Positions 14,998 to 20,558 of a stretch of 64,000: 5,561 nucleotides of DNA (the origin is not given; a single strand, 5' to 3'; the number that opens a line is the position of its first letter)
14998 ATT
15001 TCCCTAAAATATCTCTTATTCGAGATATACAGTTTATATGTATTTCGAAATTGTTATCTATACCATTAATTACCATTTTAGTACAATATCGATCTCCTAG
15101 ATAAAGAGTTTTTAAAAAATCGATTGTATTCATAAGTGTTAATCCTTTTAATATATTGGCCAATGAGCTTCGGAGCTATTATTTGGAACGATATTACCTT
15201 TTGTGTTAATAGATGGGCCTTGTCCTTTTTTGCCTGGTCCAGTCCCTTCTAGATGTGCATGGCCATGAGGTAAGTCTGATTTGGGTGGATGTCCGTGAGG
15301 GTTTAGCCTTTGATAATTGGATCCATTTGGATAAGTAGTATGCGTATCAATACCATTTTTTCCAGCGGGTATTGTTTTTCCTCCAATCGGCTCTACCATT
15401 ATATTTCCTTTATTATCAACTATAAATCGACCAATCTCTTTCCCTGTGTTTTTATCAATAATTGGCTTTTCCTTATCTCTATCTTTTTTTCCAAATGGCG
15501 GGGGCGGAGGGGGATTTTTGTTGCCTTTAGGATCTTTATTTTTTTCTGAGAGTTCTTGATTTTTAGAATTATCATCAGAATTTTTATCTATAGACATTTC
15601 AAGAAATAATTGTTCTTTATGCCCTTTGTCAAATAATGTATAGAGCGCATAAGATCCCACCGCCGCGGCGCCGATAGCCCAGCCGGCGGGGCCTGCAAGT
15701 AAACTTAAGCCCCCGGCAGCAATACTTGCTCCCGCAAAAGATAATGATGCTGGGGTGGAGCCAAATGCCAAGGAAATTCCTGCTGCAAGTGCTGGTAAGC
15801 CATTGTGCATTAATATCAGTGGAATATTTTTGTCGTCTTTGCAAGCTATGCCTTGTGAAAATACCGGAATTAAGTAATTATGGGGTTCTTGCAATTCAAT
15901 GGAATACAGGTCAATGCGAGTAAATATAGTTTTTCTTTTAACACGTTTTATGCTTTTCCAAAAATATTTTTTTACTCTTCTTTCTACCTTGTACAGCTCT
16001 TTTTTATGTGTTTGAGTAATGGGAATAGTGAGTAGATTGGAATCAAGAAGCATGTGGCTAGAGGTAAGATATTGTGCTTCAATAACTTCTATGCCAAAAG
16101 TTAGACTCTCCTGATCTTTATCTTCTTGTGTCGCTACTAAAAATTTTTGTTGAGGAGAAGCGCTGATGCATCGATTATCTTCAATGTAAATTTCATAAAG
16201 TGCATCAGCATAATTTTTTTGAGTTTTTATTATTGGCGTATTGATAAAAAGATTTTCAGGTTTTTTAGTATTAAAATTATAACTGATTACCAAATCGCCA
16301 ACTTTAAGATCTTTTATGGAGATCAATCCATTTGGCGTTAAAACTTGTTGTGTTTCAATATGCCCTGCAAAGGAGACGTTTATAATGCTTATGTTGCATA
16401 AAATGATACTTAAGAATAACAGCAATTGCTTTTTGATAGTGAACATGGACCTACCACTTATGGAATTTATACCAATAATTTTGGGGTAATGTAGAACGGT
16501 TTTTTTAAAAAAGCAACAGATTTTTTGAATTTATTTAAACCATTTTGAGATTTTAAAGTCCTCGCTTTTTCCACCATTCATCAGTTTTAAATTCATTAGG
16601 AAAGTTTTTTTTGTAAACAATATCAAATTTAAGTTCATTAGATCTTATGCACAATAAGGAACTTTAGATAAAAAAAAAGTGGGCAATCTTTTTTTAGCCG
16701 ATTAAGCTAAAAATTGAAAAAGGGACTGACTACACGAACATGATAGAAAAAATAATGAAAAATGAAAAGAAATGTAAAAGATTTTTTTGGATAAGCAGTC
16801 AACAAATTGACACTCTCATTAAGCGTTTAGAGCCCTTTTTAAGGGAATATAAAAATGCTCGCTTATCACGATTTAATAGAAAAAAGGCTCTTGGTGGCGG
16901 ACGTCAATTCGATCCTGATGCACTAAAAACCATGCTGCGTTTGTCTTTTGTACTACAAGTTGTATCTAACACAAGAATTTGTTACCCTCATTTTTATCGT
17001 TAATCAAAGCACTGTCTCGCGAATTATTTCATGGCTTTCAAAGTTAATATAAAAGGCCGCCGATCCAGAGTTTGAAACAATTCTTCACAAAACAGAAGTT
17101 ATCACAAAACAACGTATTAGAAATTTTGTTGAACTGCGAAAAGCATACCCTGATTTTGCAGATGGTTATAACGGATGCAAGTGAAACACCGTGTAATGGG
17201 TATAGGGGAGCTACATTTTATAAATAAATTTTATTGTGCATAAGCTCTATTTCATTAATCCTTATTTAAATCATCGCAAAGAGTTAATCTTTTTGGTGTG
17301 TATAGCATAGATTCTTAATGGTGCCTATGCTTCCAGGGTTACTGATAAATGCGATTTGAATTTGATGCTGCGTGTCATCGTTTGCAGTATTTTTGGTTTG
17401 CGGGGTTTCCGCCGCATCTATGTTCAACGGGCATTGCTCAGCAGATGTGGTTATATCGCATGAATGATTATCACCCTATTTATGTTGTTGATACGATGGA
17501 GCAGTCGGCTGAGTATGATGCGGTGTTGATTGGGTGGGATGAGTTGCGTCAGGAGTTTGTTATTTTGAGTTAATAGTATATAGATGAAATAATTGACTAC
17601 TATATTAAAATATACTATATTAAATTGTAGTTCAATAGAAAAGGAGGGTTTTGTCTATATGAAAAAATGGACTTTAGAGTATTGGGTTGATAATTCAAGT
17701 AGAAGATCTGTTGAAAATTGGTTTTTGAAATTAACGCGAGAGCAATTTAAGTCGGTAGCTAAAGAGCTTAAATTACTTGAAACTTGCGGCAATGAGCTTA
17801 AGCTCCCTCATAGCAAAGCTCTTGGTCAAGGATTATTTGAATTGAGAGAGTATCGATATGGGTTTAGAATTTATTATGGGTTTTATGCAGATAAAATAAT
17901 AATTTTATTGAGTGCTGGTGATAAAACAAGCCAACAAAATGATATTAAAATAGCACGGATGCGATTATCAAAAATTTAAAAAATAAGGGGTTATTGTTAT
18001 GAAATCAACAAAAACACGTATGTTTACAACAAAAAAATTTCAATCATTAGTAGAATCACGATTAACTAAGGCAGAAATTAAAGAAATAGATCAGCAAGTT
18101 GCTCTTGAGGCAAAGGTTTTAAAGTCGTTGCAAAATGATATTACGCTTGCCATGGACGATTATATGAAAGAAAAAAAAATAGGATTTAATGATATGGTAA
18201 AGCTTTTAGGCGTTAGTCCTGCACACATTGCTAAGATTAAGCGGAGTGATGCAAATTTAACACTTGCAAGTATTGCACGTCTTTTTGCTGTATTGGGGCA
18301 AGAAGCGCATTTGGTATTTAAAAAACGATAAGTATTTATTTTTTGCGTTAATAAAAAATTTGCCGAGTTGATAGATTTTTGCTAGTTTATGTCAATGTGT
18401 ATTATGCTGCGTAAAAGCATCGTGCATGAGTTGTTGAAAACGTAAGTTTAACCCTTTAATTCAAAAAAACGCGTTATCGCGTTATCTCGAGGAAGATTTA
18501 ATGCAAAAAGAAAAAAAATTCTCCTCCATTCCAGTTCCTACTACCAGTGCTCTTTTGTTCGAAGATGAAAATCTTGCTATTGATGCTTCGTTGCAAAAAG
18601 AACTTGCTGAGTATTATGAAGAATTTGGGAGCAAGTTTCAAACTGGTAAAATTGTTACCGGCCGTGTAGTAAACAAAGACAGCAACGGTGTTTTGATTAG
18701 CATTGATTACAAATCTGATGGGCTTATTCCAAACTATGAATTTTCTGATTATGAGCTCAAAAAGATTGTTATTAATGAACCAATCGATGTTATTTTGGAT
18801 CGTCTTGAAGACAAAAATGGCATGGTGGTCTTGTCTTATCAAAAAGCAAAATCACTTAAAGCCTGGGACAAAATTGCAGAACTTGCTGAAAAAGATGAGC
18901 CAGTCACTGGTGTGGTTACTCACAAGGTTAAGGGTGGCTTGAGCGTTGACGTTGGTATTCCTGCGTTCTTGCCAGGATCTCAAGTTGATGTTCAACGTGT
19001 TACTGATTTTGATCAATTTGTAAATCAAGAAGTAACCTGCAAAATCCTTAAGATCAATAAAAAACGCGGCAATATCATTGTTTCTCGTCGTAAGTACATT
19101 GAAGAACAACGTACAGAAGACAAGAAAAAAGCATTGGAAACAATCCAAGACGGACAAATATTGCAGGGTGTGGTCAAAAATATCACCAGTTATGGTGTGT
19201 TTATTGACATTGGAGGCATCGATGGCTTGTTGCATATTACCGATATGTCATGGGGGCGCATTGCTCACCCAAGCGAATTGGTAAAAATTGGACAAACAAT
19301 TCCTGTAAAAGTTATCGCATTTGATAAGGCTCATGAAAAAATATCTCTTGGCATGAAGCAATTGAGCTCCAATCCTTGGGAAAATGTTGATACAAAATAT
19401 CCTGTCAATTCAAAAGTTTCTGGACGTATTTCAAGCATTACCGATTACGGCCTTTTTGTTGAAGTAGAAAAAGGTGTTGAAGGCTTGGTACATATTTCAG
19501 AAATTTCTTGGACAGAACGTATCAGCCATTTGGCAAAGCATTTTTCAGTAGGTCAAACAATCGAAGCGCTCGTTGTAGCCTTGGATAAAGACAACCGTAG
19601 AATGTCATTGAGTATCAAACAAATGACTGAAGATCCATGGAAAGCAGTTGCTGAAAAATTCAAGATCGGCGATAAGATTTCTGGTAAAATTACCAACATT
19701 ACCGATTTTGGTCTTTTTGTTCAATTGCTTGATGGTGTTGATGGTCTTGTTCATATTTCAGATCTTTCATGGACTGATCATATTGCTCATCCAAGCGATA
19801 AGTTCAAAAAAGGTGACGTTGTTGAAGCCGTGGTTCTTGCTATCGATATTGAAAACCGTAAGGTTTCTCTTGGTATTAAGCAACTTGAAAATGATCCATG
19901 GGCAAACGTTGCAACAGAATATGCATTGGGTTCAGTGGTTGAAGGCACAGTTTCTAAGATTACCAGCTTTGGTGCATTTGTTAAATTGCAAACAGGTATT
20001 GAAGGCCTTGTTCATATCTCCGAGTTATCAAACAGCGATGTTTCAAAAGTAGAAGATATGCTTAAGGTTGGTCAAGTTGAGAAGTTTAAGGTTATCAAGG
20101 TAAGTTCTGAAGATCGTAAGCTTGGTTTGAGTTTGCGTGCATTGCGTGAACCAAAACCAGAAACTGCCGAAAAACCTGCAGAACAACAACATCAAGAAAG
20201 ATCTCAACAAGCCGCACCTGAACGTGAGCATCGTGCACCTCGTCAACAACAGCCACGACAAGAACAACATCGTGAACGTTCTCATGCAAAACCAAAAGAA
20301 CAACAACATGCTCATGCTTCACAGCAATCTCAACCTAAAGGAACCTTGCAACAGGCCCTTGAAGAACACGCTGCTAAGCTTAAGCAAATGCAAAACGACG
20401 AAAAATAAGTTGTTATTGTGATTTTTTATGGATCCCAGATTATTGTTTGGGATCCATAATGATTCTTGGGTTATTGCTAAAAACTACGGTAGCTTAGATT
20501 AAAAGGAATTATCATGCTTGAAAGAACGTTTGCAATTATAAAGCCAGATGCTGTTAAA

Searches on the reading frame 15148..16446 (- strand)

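Call 18: search_protein_families(library=pfam, proteins=[window:15148-16446:-], max_evalue=0.001)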
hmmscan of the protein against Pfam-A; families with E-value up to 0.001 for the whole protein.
window:15148-16446:- (432 aa): 1 family
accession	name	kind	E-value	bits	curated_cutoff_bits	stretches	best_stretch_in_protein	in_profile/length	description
PF14890.11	Intein_splicing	-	0.00027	21.2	35.8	1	43-192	11-147/155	Intein splicing domain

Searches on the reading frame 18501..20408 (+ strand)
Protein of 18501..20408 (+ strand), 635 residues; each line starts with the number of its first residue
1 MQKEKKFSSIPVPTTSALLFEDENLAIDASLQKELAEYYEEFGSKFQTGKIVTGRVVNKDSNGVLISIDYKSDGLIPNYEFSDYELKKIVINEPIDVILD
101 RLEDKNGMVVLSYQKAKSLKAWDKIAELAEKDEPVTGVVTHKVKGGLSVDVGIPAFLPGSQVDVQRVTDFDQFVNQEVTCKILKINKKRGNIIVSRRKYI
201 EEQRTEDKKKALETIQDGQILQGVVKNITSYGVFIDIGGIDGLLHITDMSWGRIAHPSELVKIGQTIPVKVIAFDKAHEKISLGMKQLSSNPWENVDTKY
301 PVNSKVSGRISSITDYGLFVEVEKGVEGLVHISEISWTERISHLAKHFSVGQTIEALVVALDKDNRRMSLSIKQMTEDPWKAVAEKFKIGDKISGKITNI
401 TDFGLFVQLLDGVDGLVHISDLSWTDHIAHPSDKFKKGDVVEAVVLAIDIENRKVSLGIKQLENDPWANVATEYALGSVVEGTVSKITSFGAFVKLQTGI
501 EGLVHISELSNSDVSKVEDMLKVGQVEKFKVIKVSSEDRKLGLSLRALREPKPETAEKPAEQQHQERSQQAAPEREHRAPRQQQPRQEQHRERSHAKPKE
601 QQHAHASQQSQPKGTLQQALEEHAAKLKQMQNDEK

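Call 18: search_protein_families(library=pfam, proteins=[window:18501-20408:+], max_evalue=0.001)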
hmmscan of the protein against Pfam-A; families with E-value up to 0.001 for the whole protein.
window:18501-20408:+ (635 aa): 5 families
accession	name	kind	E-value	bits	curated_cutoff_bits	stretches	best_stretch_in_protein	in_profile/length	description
PF00575.29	S1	-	1.2e-96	317.5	22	6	386-460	1-74/74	S1 RNA binding domain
PF23459.1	S1_RRP5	-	3.8e-32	111.1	27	3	477-545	4-72/72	RRP5 S1 domain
PF21710.3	Spt6_S1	-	4.4e-20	72.2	27.5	1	309-374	23-88/91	Spt6, S1/OB domain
PF13509.12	S1_2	-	1.4e-10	41.5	21.8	0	476-523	1-46/61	S1 domain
PF24685.1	OB_RRP5_4th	-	5.2e-09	36.4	31.5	0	500-534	37-71/92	RRP5 OB-fold domain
